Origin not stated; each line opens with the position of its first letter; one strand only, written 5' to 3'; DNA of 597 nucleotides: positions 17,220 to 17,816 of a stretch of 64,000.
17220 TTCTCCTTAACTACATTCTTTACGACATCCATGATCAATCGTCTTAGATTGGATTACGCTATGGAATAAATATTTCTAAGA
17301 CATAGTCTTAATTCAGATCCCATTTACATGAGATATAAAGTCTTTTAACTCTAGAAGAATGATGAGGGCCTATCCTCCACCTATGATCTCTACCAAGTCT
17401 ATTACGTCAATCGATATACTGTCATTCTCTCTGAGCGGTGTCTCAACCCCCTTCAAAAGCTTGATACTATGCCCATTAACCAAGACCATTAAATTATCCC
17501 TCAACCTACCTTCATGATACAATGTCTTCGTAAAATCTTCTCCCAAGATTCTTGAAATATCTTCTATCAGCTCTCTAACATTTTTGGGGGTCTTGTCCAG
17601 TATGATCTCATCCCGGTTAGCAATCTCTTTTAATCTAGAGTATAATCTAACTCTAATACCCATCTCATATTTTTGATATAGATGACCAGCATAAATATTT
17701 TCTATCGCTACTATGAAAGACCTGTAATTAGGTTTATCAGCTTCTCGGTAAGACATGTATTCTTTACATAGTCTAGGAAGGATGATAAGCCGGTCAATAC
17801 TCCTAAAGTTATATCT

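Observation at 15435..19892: DUF1116 - DUF2877 - ubiquitin-like(GG) - FdrA - 57-aa ORF: an archaeal variant of the FdrA/YlbE/YlbF module with two extra small components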

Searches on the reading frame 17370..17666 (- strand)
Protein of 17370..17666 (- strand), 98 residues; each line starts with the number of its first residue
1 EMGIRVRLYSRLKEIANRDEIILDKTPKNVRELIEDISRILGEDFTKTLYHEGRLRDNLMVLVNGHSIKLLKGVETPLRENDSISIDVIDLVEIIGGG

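Call 5: search_protein_families(library=pfam, proteins=[window:17370-17666:-], max_evalue=0.1)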
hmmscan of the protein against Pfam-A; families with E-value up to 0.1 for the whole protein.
window:17370-17666:- (98 aa): 2 families
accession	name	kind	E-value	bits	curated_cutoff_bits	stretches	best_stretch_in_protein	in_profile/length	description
PF02597.26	ThiS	-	2.6e-09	37.9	22.5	1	6-86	1-69/76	ThiS family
PF09138.17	Urm1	-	0.0015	19.3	21.8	1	21-85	22-88/96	Urm1 (Ubiquitin related modifier)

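Call 6: search_protein_families(library=ncbifam, proteins=[window:17370-17666:-], max_evalue=0.1)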
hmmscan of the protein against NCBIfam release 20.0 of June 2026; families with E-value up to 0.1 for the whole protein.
window:17370-17666:- (98 aa): 4 families
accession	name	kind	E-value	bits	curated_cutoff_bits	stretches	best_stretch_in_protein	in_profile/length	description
TIGR01687.1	moaD_arch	subfamily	2.2e-14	53.7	49.5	1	4-86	1-81/88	MoaD family protein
NF041918.1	SAMP1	equivalog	1.7e-08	34.9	60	1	5-86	2-84/91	ubiquitin-like small modifier protein 1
NF053661.1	Urm1_like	equivalog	7.3e-06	26.1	70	1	6-86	2-72/79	Urm1-like protein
NF010483.0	PRK13908.1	equivalog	0.0081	16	137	1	8-67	87-147/204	recombination protein RecO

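Call 15: find_homologous_proteins(query=window:17370-17666:-, max_evalue=0.001)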
Query window:17370-17666:- (98 aa): 8 proteins with E <= 0.001 among 12 candidates.
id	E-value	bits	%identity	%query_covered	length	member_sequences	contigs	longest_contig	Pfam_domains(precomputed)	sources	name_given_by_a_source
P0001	1.1e-53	197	100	99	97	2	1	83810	PF02597.27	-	-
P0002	7.3e-42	159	81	99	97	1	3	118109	PF02597.27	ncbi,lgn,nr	ncbi:MAG: MoaD family protein [Aigarchaeota archaeon]|nr:MoaD family protein [Aigarchaeota archaeon]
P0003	3.6e-41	157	79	99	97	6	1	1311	PF02597.27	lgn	-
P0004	1.6e-40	155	78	99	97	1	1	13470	PF02597.27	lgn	-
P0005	3.1e-40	154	77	99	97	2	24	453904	PF02597.27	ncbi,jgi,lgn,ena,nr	ncbi:MAG: MoaD family protein [Aigarchaeota archaeon]|nr:MoaD family protein [Candidatus Geocrenenec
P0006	1.6e-39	152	77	99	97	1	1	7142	PF02597.27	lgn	-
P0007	1.1e-37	146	71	99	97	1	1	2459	PF02597.27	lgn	-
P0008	6.4e-37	143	71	99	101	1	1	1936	PF02597.27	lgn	-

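Call 17: find_related_loci(query=A1, collection=genome_contigs, flank=8000)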
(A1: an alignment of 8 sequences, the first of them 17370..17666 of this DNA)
Query A1 (98 aa) in genome_contigs; peptide patterns used: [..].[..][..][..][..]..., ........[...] (x = any residue, [..] = any of these).
95 stretches matched a pattern; 9 encode a relative of the query (tblastn E <= 1e-3); 9 distinct loci.
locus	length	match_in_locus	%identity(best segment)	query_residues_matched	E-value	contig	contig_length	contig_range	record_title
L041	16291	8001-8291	81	2-98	6e-48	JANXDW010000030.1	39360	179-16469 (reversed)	MAG: Aigarchaeota archaeon isolate SKYB24 k141_36335, whole genome shotgun sequence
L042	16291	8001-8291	77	2-98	8e-47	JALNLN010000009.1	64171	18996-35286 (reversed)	MAG: Candidatus Geocrenenecus dongiae isolate ZZQ.bins.17.201803 NODE_299_length_64171_cov_21.019674, whole genome shotg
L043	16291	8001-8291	77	2-98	3e-46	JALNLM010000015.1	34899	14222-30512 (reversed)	MAG: Candidatus Geocrenenecus huangii isolate ZZQ.bins.13.201803 NODE_836_length_34899_cov_22.224491, whole genome shotg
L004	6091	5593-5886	55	1-98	2e-34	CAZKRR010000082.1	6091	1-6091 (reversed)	MAG TPA_asm: uncultured Nitrososphaeria archaeon isolate SRP104967_co1_24 genome assembly, contig: NODE_4292_length_6091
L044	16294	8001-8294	55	1-98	2e-34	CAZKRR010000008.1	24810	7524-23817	MAG TPA_asm: uncultured Nitrososphaeria archaeon isolate SRP104967_co1_24 genome assembly, contig: NODE_664_length_24810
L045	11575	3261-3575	48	4-98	4e-28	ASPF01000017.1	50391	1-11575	Candidatus Geocrenenecus sp. JGI 0000106-J15 J0000106J15DRAFT_contig_17_0.17_C, whole genome shotgun sequence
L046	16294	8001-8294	55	1-98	1e-34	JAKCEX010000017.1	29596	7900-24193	MAG: Candidatus Geocrenenecus arthurdayi isolate LGB-05.bin.6 NODE_481_length_29596_cov_94.147862, whole genome shotgun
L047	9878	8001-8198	32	21-98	3e-5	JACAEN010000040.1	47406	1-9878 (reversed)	MAG: Chloroflexota bacterium isolate L.E.CH.35 k119_2308960, whole genome shotgun sequence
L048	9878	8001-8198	32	21-98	3e-5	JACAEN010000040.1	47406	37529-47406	MAG: Chloroflexota bacterium isolate L.E.CH.35 k119_2308960, whole genome shotgun sequence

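Call 20: search_solved_structures(query=window:17370-17663:-, max_evalue=1, show_alignments=3)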
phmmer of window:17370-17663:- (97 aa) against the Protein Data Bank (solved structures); distinct sequences matched with E-value up to 1: 5.
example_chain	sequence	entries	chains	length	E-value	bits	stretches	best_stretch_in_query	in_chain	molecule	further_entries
2g1e_A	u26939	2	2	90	2.9e-10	43.5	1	3-85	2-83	hypothetical protein Ta0895 | Putative uncharacterized protein Ta0895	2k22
2l52_A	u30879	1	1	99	0.0032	20.9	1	3-85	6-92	METHANOSARCINA ACETIVORANS SAMP1 HOMOLOG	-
1vjk_A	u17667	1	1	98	0.048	17.2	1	3-67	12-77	molybdopterin converting factor, subunit 1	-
1v8c_A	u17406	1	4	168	0.1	16.2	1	4-83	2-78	MoaD related protein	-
2m19_A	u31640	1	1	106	0.21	15.2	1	33-85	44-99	Molybdopterin converting factor subunit 1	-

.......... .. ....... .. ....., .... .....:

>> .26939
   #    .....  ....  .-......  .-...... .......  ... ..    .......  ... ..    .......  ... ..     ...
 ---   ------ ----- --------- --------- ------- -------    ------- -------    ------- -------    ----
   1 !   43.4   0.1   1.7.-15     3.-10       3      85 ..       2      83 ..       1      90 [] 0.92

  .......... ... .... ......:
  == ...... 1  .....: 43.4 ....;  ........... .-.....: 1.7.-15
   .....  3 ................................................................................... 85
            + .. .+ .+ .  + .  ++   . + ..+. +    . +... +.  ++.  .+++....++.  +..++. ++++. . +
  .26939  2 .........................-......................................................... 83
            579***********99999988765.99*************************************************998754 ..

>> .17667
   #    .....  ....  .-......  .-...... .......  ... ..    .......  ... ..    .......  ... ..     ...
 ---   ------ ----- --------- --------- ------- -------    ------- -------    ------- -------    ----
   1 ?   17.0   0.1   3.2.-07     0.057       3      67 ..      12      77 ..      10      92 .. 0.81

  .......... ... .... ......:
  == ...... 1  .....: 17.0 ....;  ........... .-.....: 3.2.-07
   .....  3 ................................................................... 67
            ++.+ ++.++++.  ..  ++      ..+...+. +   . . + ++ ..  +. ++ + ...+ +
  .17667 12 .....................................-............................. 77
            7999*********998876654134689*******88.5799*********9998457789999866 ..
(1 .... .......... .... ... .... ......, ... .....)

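Call 28: search_protein_representatives(alignment_id=A2)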
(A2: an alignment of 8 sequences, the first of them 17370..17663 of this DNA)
Query: 8 sequences, 97 profile positions. Proteins with E-value up to 0.001 (for the whole library): 515; up to 1e-10: 12; up to 1e-30: 0. The best 150 are listed.
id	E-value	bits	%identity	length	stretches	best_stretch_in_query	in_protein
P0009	2.0e-22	95.2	-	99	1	1-97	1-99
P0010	2.9e-18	81.8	-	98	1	1-97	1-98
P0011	2.3e-17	78.9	-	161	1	1-97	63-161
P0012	3.1e-17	78.5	-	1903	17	14-61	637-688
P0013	2.1e-16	75.9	-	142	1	10-97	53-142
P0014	1.5e-14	70.0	-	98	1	3-97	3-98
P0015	3.3e-14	68.8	-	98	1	1-97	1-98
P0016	5.1e-13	65.0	-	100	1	1-97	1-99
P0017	1.9e-12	63.2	-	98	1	1-97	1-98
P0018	1.9e-11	60.0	-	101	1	1-97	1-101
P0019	6.4e-11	58.3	-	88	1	3-85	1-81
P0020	7.0e-11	58.2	-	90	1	4-85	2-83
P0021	1.8e-10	56.8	-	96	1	1-97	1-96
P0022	2.2e-10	56.5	-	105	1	5-97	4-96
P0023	2.9e-10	56.2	-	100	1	3-97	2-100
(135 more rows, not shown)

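Call 32: find_homologous_proteins(query=A3, max_evalue=1e-8)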
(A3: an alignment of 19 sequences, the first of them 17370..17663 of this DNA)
Query A3 (19 sequences) (97 aa, profile of the alignment): 169 proteins with E <= 1e-8 among 4512 candidates; the best 120 are listed.
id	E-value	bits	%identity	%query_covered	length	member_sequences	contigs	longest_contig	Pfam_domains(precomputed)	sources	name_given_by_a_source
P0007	5.1e-33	131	71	100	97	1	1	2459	PF02597.27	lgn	-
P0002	9.2e-32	127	81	100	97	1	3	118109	PF02597.27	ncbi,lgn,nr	ncbi:MAG: MoaD family protein [Aigarchaeota archaeon]|nr:MoaD family protein [Aigarchaeota archaeon]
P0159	1.6e-31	126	58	100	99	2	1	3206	PF02597.27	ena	-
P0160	8.2e-31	124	42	100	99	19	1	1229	PF02597.27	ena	-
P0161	1.1e-30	123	43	100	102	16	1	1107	PF02597.27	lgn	-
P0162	1.1e-30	123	42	100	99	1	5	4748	PF02597.27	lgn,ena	-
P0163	1.1e-30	123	41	100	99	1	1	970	PF02597.27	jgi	jgi:molybdopterin converting factor small subunit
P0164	1.2e-30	123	41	100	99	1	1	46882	PF02597.27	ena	-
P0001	1.2e-30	123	100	100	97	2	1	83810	PF02597.27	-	-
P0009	1.9e-30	123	40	100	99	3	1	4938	PF02597.27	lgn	-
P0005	2.4e-30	122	77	100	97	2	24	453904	PF02597.27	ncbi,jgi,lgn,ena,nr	ncbi:MAG: MoaD family protein [Aigarchaeota archaeon]|nr:MoaD family protein [Candidatus Geocrenenec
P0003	2.6e-30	122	79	100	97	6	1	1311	PF02597.27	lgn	-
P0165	3.1e-30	122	44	100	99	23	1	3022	PF02597.27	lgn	-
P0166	3.3e-30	122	45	100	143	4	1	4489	PF02597.27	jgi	jgi:molybdopterin converting factor small subunit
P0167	3.4e-30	122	40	100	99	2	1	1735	PF02597.27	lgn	-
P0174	4.8e-30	121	43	100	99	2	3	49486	PF02597.27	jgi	jgi:molybdopterin converting factor small subunit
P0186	9.4e-30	120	42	100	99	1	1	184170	PF02597.27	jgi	jgi:molybdopterin converting factor small subunit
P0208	1.5e-28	117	42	100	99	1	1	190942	PF02597.27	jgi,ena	-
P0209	1.7e-28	116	43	100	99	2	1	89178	PF02597.27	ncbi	-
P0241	1.7e-26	110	40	100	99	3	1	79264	PF02597.27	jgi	jgi:molybdopterin converting factor small subunit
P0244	3.6e-26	109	39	100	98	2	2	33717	PF02597.27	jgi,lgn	jgi:MoaD family protein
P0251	1.2e-25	107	39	94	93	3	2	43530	PF02597.27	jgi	-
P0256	4.9e-25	105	36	100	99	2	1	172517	-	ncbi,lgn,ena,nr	ncbi:MAG TPA: MoaD/ThiS family protein [Conexivisphaerales archaeon]|nr:MoaD/ThiS family protein [Co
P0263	4.9e-24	102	41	86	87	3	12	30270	PF02597.27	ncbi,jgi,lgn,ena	-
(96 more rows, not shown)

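Call 33: find_encoding_contigs(protein=P0186, flank=7000, max_places=2)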
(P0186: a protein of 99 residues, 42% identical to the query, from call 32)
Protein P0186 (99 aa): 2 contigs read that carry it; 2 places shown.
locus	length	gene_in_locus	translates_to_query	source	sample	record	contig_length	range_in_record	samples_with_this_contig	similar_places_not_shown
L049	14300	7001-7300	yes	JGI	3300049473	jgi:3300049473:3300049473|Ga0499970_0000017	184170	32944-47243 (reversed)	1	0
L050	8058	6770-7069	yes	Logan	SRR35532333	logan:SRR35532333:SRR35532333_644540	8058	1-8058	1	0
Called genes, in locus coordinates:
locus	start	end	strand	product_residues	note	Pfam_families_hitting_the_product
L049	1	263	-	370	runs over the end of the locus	PF02608:Bmp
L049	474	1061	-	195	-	PF27735:2-thiour_desulf_put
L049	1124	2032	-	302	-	PF03099:BPL_LplA_LipB, PF02237:BPL_C (weak)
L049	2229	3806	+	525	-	PF01039:Carboxyl_trans, PF03255:ACCA, PF06833:MdcE (faint)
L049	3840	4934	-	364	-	PF03977:OAD_beta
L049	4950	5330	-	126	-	PF25984:BSH_YknX (faint), PF25973:BSH_CzcB (faint), PF00364:Biotin_lipoyl, PF25917:BSH_RND (weak)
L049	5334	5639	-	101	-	-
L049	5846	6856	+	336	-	PF01699:Na_Ca_ex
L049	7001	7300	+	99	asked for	PF02597:ThiS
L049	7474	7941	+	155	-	PF02632:BioY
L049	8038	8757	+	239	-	PF04199:Cyclase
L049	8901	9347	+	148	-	PF06240:COXG, PF10604:Polyketide_cyc2, PF03364:Polyketide_cyc (weak)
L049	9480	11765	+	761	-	PF01315:Ald_Xan_dh_C, PF02738:MoCoBD_1, PF20256:MoCoBD_2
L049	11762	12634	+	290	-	PF00941:FAD_binding_5, PF03450:CO_deh_flav_C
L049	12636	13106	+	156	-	PF00111:Fer2, PF01799:Fer2_2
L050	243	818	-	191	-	PF27735:2-thiour_desulf_put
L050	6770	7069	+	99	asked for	PF02597:ThiS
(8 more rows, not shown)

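Call 34: find_encoding_contigs(protein=P0256, flank=7000, max_places=2)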
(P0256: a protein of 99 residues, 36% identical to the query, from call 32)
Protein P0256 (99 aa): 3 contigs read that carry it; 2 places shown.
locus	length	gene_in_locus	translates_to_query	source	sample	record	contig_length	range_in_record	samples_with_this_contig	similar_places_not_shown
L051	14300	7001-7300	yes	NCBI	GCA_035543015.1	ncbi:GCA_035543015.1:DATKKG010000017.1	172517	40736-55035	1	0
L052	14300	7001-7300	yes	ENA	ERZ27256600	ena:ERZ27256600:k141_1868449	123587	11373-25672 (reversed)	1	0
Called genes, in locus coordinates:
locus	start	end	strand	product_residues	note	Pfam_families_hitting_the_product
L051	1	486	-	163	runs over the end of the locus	PF00300:His_Phos_1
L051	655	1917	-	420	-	PF00162:PGK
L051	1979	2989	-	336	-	PF01113:DapB_N (weak), PF02800:Gp_dh_C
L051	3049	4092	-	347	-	-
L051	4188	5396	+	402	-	PF00350:Dynamin_N (faint), PF01926:MMR_HSR1, PF02421:FeoB_N (faint), PF08438:YGR210-like_G4, PF02824:TGS (weak)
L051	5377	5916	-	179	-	PF02632:BioY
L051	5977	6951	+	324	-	PF08279:HTH_11, PF16917:BPL_LplA_LipB_2 (weak), PF03099:BPL_LplA_LipB, PF02237:BPL_C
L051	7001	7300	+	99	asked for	-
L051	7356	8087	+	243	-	-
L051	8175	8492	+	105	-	-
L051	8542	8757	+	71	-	PF00364:Biotin_lipoyl, PF25973:BSH_CzcB (faint), PF25984:BSH_YknX (faint)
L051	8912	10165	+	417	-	PF03977:OAD_beta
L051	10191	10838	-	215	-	PF01895:PhoU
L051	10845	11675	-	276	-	PF00005:ABC_tran, PF02463:SMC_N (faint), PF13401:AAA_22 (weak), PF13304:AAA_21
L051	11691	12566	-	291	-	PF00528:BPD_transp_1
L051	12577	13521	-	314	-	PF00528:BPD_transp_1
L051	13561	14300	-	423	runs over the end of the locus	PF12849:PBP_like_2, PF01547:SBP_bac_1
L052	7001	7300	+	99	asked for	-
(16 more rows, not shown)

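Call 35: find_encoding_contigs(protein=P0208, flank=7000, max_places=2)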
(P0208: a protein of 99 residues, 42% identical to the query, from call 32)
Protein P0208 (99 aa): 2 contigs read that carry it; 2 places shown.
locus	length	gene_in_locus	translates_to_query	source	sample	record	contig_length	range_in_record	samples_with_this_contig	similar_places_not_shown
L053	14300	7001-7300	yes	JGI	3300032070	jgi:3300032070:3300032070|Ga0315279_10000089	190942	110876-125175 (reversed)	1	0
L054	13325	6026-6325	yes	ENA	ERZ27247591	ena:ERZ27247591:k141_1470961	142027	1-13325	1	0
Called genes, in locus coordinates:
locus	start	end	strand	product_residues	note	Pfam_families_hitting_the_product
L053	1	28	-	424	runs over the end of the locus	PF01896:DNA_primase_S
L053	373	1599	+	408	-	PF07282:Cas12f1-like_TNB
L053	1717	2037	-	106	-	-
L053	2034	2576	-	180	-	-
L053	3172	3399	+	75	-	PF18929:DUF5678 (weak)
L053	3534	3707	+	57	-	-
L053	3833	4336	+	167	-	-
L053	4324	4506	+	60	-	-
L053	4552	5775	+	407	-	PF01385:OrfB_IS605, PF07282:Cas12f1-like_TNB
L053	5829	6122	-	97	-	PF21473:OB_Ssb-like, PF01336:tRNA_anti-codon (weak)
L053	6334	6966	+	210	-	-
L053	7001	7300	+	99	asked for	PF02597:ThiS (weak)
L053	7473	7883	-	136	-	PF00892:EamA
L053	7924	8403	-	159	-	-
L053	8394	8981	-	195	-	-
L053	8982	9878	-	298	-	-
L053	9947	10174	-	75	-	-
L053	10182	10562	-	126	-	-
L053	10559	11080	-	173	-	-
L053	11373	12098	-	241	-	-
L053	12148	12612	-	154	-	-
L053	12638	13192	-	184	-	-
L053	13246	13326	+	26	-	-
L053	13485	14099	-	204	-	-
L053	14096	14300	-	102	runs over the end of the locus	-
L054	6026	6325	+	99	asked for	PF02597:ThiS (weak)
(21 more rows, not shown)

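Call 37: find_encoding_contigs(protein=P0209, flank=7000, max_places=1)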
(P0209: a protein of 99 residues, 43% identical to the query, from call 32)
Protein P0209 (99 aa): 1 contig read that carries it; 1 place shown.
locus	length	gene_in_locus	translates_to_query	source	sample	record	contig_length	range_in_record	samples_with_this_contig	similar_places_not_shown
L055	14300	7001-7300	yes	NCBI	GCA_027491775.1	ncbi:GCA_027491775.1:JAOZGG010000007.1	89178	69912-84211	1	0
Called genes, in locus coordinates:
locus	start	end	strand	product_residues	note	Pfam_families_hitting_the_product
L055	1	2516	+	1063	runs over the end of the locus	PF18911:PKD_4 (weak), PF07495:Y_Y_Y (faint), PF00801:PKD (weak)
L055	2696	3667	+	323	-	PF05569:Peptidase_M56 (weak), PF01435:Peptidase_M48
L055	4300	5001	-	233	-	PF09335:VTT_dom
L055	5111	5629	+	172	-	PF01035:DNA_binding_1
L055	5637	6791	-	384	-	PF02771:Acyl-CoA_dh_N, PF02770:Acyl-CoA_dh_M, PF00441:Acyl-CoA_dh_1, PF08028:Acyl-CoA_dh_2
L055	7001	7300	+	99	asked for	PF02597:ThiS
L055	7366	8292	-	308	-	PF00753:Lactamase_B, PF23023:Anti-Pycsar_Apyc1, PF12706:Lactamase_B_2 (weak)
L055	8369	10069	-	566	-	-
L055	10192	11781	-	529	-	PF00005:ABC_tran, PF13304:AAA_21 (faint), PF00005:ABC_tran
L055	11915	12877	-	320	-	PF02653:BPD_transp_2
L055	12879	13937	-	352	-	PF02653:BPD_transp_2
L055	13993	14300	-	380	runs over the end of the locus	PF02608:Bmp, PF13407:Peripla_BP_4 (faint)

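Call 38: find_encoding_contigs(protein=P0241, flank=7000, max_places=1)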
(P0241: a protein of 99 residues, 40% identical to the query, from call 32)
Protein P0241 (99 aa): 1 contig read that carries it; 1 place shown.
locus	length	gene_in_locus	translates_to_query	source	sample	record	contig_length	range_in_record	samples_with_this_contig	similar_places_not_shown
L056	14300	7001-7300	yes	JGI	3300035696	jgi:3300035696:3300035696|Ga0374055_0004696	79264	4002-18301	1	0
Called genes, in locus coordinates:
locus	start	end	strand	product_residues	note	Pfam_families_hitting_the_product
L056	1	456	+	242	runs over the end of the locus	-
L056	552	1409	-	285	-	-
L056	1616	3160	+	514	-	PF00005:ABC_tran, PF13304:AAA_21 (faint), PF00005:ABC_tran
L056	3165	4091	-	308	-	PF02653:BPD_transp_2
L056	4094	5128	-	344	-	PF02653:BPD_transp_2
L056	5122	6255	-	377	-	PF02608:Bmp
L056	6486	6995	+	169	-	PF02566:OsmC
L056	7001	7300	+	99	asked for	PF02597:ThiS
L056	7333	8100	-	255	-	PF04199:Cyclase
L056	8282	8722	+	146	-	PF10604:Polyketide_cyc2, PF03364:Polyketide_cyc (weak), PF06240:COXG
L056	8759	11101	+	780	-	PF01315:Ald_Xan_dh_C, PF02738:MoCoBD_1, PF20256:MoCoBD_2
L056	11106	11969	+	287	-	PF00941:FAD_binding_5, PF03450:CO_deh_flav_C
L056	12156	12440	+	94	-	PF01799:Fer2_2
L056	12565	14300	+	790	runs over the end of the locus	PF01315:Ald_Xan_dh_C, PF02738:MoCoBD_1, PF20256:MoCoBD_2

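Call 39: find_encoding_contigs(protein=P0174, flank=7000, max_places=1)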
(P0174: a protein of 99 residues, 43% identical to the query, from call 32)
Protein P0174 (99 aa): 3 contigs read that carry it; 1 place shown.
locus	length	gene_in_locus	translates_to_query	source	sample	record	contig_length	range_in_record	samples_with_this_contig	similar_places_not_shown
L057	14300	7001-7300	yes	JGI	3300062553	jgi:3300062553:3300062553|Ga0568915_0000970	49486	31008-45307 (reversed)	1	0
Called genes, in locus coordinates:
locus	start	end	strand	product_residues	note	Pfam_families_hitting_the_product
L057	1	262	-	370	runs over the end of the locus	PF02608:Bmp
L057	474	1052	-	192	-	PF27735:2-thiour_desulf_put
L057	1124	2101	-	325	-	PF03099:BPL_LplA_LipB, PF02237:BPL_C (weak)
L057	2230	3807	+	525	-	PF01039:Carboxyl_trans, PF03255:ACCA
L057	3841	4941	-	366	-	PF03977:OAD_beta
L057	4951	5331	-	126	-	PF25984:BSH_YknX (faint), PF25917:BSH_RND (weak), PF25973:BSH_CzcB (faint), PF00364:Biotin_lipoyl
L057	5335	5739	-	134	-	-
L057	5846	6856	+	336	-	PF01699:Na_Ca_ex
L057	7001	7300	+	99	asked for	PF02597:ThiS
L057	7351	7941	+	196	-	PF02632:BioY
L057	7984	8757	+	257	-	PF04199:Cyclase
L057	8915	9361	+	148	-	PF06240:COXG, PF10604:Polyketide_cyc2, PF03364:Polyketide_cyc (weak)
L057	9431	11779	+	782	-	PF01315:Ald_Xan_dh_C, PF02738:MoCoBD_1, PF20256:MoCoBD_2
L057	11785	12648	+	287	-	PF00941:FAD_binding_5, PF03450:CO_deh_flav_C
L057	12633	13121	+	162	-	PF00111:Fer2, PF01799:Fer2_2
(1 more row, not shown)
